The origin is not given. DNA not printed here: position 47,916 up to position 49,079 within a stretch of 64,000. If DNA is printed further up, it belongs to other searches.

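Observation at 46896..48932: Tgt (queuine tRNA-ribosyltransferase) fused to an MnmC-type DUF752 methyltransferase domain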

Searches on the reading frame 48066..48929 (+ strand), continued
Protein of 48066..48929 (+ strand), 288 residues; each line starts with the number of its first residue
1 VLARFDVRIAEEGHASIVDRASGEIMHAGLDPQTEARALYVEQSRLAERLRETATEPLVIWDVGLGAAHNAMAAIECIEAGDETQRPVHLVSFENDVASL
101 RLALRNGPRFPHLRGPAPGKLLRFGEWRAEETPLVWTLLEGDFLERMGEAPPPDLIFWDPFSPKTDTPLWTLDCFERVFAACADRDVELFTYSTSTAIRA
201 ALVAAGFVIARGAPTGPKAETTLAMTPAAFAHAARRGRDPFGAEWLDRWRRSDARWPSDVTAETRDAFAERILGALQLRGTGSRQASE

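Call 53: search_protein_families(library=ncbifam, proteins=[P0316, P0344, P0351, P0325, L092:7962-8822:+, L102:7986-8843:+, P0099, P0305, window:48066-48929:+], max_evalue=0.01)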
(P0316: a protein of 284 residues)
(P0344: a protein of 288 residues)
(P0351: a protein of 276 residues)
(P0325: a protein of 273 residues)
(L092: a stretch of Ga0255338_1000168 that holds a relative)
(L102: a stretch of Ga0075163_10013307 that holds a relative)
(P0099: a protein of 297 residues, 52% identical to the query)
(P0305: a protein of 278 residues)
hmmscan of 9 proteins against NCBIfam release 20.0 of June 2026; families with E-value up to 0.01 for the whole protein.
P0316 (284 aa): 3 families
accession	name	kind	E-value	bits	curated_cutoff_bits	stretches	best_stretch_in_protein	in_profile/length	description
NF033855.1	tRNA_MNMC2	equivalog_domain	1.6e-21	77.2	136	1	20-230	3-207/209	tRNA (5-methylaminomethyl-2-thiouridine)(34)-methyltransferase MnmC2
NF002480.1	PRK01747.1-1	equivalog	5e-13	48.3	540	1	26-231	21-227/645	bifunctional tRNA (5-methylaminomethyl-2-thiouridine)(34)-methyltransferase MnmC2/FAD-dependent 5-carboxymethylaminomethyl-2-thiouridine(34)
NF002481.1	PRK01747.1-2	equivalog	4.9e-10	38.9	600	1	20-231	10-216/611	bifunctional tRNA (5-methylaminomethyl-2-thiouridine)(34)-methyltransferase MnmC2/FAD-dependent 5-carboxymethylaminomethyl-2-thiouridine(34)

P0344 (288 aa): 3 families
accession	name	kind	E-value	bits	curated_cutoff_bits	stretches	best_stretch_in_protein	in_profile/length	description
NF033855.1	tRNA_MNMC2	equivalog_domain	3.7e-19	69.5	136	1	19-212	6-191/209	tRNA (5-methylaminomethyl-2-thiouridine)(34)-methyltransferase MnmC2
NF002480.1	PRK01747.1-1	equivalog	2.7e-10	39.3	540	1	21-212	20-210/645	bifunctional tRNA (5-methylaminomethyl-2-thiouridine)(34)-methyltransferase MnmC2/FAD-dependent 5-carboxymethylaminomethyl-2-thiouridine(34)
NF002481.1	PRK01747.1-2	equivalog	1.6e-08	33.8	600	1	138-213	128-200/611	bifunctional tRNA (5-methylaminomethyl-2-thiouridine)(34)-methyltransferase MnmC2/FAD-dependent 5-carboxymethylaminomethyl-2-thiouridine(34)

P0351 (276 aa): 3 families
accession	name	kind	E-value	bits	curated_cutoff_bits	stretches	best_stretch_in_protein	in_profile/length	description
NF033855.1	tRNA_MNMC2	equivalog_domain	1.1e-26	94.1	136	1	18-220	5-206/209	tRNA (5-methylaminomethyl-2-thiouridine)(34)-methyltransferase MnmC2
NF002481.1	PRK01747.1-2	equivalog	4.7e-19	68.6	600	1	17-242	11-234/611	bifunctional tRNA (5-methylaminomethyl-2-thiouridine)(34)-methyltransferase MnmC2/FAD-dependent 5-carboxymethylaminomethyl-2-thiouridine(34)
NF002480.1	PRK01747.1-1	equivalog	2.3e-18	66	540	1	20-239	19-242/645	bifunctional tRNA (5-methylaminomethyl-2-thiouridine)(34)-methyltransferase MnmC2/FAD-dependent 5-carboxymethylaminomethyl-2-thiouridine(34)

P0325 (273 aa): 3 families
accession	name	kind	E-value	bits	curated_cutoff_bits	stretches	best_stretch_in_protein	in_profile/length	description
NF033855.1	tRNA_MNMC2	equivalog_domain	1.5e-23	83.8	136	1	21-228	4-207/209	tRNA (5-methylaminomethyl-2-thiouridine)(34)-methyltransferase MnmC2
NF002480.1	PRK01747.1-1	equivalog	5.3e-14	51.6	540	1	23-228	18-226/645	bifunctional tRNA (5-methylaminomethyl-2-thiouridine)(34)-methyltransferase MnmC2/FAD-dependent 5-carboxymethylaminomethyl-2-thiouridine(34)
NF002481.1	PRK01747.1-2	equivalog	3.6e-08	32.7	600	1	33-221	23-208/611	bifunctional tRNA (5-methylaminomethyl-2-thiouridine)(34)-methyltransferase MnmC2/FAD-dependent 5-carboxymethylaminomethyl-2-thiouridine(34)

L092:7962-8822:+ (287 aa): 3 families
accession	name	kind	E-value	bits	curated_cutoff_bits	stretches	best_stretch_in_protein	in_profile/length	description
NF033855.1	tRNA_MNMC2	equivalog_domain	2.4e-22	79.9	136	1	32-236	7-206/209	tRNA (5-methylaminomethyl-2-thiouridine)(34)-methyltransferase MnmC2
NF002480.1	PRK01747.1-1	equivalog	8.8e-16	57.4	540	1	32-254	19-241/645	bifunctional tRNA (5-methylaminomethyl-2-thiouridine)(34)-methyltransferase MnmC2/FAD-dependent 5-carboxymethylaminomethyl-2-thiouridine(34)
NF002481.1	PRK01747.1-2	equivalog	7.2e-10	38.3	600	1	121-234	104-212/611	bifunctional tRNA (5-methylaminomethyl-2-thiouridine)(34)-methyltransferase MnmC2/FAD-dependent 5-carboxymethylaminomethyl-2-thiouridine(34)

L102:7986-8843:+ (286 aa): 3 families
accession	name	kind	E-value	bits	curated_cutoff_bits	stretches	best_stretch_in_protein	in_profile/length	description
NF033855.1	tRNA_MNMC2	equivalog_domain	1.1e-21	77.7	136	1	24-230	7-207/209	tRNA (5-methylaminomethyl-2-thiouridine)(34)-methyltransferase MnmC2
NF002480.1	PRK01747.1-1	equivalog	9.9e-15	54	540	1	135-247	138-241/645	bifunctional tRNA (5-methylaminomethyl-2-thiouridine)(34)-methyltransferase MnmC2/FAD-dependent 5-carboxymethylaminomethyl-2-thiouridine(34)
NF002481.1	PRK01747.1-2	equivalog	3.3e-08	32.8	600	1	156-233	144-218/611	bifunctional tRNA (5-methylaminomethyl-2-thiouridine)(34)-methyltransferase MnmC2/FAD-dependent 5-carboxymethylaminomethyl-2-thiouridine(34)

P0099 (297 aa): 3 families
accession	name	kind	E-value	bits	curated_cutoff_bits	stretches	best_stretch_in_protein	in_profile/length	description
NF033855.1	tRNA_MNMC2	equivalog_domain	2.5e-23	83.1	136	1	30-231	7-207/209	tRNA (5-methylaminomethyl-2-thiouridine)(34)-methyltransferase MnmC2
NF002480.1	PRK01747.1-1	equivalog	1.7e-18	66.4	540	1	30-233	19-230/645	bifunctional tRNA (5-methylaminomethyl-2-thiouridine)(34)-methyltransferase MnmC2/FAD-dependent 5-carboxymethylaminomethyl-2-thiouridine(34)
NF002481.1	PRK01747.1-2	equivalog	6.1e-07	28.6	600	1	34-233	18-217/611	bifunctional tRNA (5-methylaminomethyl-2-thiouridine)(34)-methyltransferase MnmC2/FAD-dependent 5-carboxymethylaminomethyl-2-thiouridine(34)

P0305 (278 aa): 3 families
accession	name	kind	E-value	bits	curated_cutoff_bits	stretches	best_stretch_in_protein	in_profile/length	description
NF033855.1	tRNA_MNMC2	equivalog_domain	5.9e-19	68.8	136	1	23-223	4-207/209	tRNA (5-methylaminomethyl-2-thiouridine)(34)-methyltransferase MnmC2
NF002480.1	PRK01747.1-1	equivalog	2.2e-09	36.3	540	1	152-224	156-227/645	bifunctional tRNA (5-methylaminomethyl-2-thiouridine)(34)-methyltransferase MnmC2/FAD-dependent 5-carboxymethylaminomethyl-2-thiouridine(34)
NF002481.1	PRK01747.1-2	equivalog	4.2e-06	25.8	600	1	152-220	145-212/611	bifunctional tRNA (5-methylaminomethyl-2-thiouridine)(34)-methyltransferase MnmC2/FAD-dependent 5-carboxymethylaminomethyl-2-thiouridine(34)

window:48066-48929:+ (288 aa): 3 families
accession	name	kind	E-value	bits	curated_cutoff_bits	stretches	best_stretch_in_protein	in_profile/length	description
NF033855.1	tRNA_MNMC2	equivalog_domain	7.3e-19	68.5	136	1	23-225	7-207/209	tRNA (5-methylaminomethyl-2-thiouridine)(34)-methyltransferase MnmC2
NF002480.1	PRK01747.1-1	equivalog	3.2e-14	52.3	540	1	18-226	14-227/645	bifunctional tRNA (5-methylaminomethyl-2-thiouridine)(34)-methyltransferase MnmC2/FAD-dependent 5-carboxymethylaminomethyl-2-thiouridine(34)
NF002481.1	PRK01747.1-2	equivalog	6.4e-06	25.2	600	1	154-224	145-214/611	bifunctional tRNA (5-methylaminomethyl-2-thiouridine)(34)-methyltransferase MnmC2/FAD-dependent 5-carboxymethylaminomethyl-2-thiouridine(34)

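Call 69: search_protein_families(library=pfam, proteins=[L142:953-1750:-, L142:1695-2165:+, L142:4701-5921:+, L084:1779-2495:+], max_evalue=0.001)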
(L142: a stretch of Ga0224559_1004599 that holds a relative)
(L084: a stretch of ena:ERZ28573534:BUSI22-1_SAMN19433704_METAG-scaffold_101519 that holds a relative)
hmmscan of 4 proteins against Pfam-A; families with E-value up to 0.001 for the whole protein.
L142:953-1750:- (265 aa): 0 families

L142:1695-2165:+ (157 aa): 0 families

L142:4701-5921:+ (407 aa): 2 families
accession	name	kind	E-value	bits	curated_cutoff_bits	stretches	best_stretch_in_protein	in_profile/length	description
PF13616.12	Rotamase_3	-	1.5e-09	38.9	22.5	1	195-276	10-78/116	PPIC-type PPIASE domain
PF00639.27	Rotamase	-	8.2e-09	36.8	21.7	1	207-301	3-86/97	PPIC-type PPIASE domain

L084:1779-2495:+ (239 aa): 1 family
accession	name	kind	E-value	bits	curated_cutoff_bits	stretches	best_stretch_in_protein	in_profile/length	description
PF03942.20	DTW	-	5.6e-50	170.3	33.7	1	21-219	1-195/195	DTW domain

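Call 72: search_protein_families(library=pfam, proteins=[P0370, P0300, P0273, P0289, P0297, P0354, P0254, P0255, P0271, P0367], max_evalue=0.001)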
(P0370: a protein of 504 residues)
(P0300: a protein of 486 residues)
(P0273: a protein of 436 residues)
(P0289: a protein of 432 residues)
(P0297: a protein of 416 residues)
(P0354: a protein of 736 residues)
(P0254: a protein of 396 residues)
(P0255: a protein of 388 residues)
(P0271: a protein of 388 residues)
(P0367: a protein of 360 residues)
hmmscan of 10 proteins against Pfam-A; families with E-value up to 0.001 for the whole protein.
P0370 (504 aa): 2 families
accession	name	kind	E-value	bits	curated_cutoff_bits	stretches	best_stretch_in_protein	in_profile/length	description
PF05430.17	Methyltransf_30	-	2.2e-14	53.9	22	1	360-453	31-122/124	S-adenosyl-L-methionine-dependent methyltransferase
PF11741.13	AMIN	-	5e-09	36.6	20.5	1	34-124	6-100/101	AMIN domain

P0300 (486 aa): 2 families
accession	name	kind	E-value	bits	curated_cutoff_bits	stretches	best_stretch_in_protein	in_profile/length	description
PF01702.25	TGT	-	9.4e-69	232.6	26.3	1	1-181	172-352/357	Queuine tRNA-ribosyltransferase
PF05430.17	Methyltransf_30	-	2e-10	41.1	22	1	345-435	31-121/124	S-adenosyl-L-methionine-dependent methyltransferase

P0273 (436 aa): 2 families
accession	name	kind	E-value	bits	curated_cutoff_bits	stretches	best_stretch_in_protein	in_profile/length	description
PF01702.25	TGT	-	1.1e-17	64.6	26.3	1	74-121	290-337/357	Queuine tRNA-ribosyltransferase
PF05430.17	Methyltransf_30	-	1.5e-06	28.5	22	1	323-394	52-122/124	S-adenosyl-L-methionine-dependent methyltransferase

P0289 (432 aa): 2 families
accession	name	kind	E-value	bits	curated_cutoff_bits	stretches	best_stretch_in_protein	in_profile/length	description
PF01702.25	TGT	-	6.6e-47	160.7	26.3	1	1-121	234-354/357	Queuine tRNA-ribosyltransferase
PF05430.17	Methyltransf_30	-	2.1e-17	63.6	22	1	265-384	5-123/124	S-adenosyl-L-methionine-dependent methyltransferase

P0297 (416 aa): 2 families
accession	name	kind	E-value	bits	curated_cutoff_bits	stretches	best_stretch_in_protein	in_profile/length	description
PF01702.25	TGT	-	3.6e-41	141.8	26.3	1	1-117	234-350/357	Queuine tRNA-ribosyltransferase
PF05430.17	Methyltransf_30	-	6e-12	46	22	1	295-366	51-122/124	S-adenosyl-L-methionine-dependent methyltransferase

P0354 (736 aa): 2 families
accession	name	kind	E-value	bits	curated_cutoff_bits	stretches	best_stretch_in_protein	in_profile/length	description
PF01702.25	TGT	-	3.5e-140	467.6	26.3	1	18-367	2-351/357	Queuine tRNA-ribosyltransferase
PF05430.17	Methyltransf_30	-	1e-12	48.5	22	1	552-626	34-108/124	S-adenosyl-L-methionine-dependent methyltransferase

P0254 (396 aa): 2 families
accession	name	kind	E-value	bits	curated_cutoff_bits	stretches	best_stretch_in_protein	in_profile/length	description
PF01702.25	TGT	-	8e-34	117.7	26.3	1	1-95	258-352/357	Queuine tRNA-ribosyltransferase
PF05430.17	Methyltransf_30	-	3.4e-10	40.3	22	1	252-341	32-121/124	S-adenosyl-L-methionine-dependent methyltransferase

P0255 (388 aa): 2 families
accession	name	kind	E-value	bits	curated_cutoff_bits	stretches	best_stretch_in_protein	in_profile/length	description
PF01702.25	TGT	-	4.4e-26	92.2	26.3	1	2-80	275-353/357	Queuine tRNA-ribosyltransferase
PF05430.17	Methyltransf_30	-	9.6e-10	38.9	22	1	256-330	49-122/124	S-adenosyl-L-methionine-dependent methyltransferase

P0271 (388 aa): 1 family
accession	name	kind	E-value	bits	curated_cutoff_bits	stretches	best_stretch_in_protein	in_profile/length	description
PF05430.17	Methyltransf_30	-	5.9e-13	49.3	22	1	152-247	31-122/124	S-adenosyl-L-methionine-dependent methyltransferase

P0367 (360 aa): 1 family
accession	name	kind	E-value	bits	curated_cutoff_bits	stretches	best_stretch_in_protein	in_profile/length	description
PF05430.17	Methyltransf_30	-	7.1e-15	55.4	22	1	146-241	27-121/124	S-adenosyl-L-methionine-dependent methyltransferase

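Call 79: find_related_loci(query=A3, collection=viral_contigs, flank=8000)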
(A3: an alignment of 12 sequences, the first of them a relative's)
Query A3 (284 aa) in viral_contigs; peptide patterns used: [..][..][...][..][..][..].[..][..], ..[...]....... (x = any residue, [..] = any of these).
25 stretches matched a pattern, but none encodes a relative of the query by tblastn (E <= 1e-3).

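Call 80: find_related_loci(query=A1, collection=viral_contigs, flank=8000)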
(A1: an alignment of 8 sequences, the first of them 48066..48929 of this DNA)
Query A1 (288 aa) in viral_contigs; peptide patterns used: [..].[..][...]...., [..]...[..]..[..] (x = any residue, [..] = any of these).
44 stretches matched a pattern, but none encodes a relative of the query by tblastn (E <= 1e-3).

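Call 81: search_dna_similar(query=window:48066-48929:+, collection=phages, mode=protein, max_evalue=0.001, max_rows=15)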
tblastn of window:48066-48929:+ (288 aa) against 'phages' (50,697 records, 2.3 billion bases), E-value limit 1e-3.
No match.
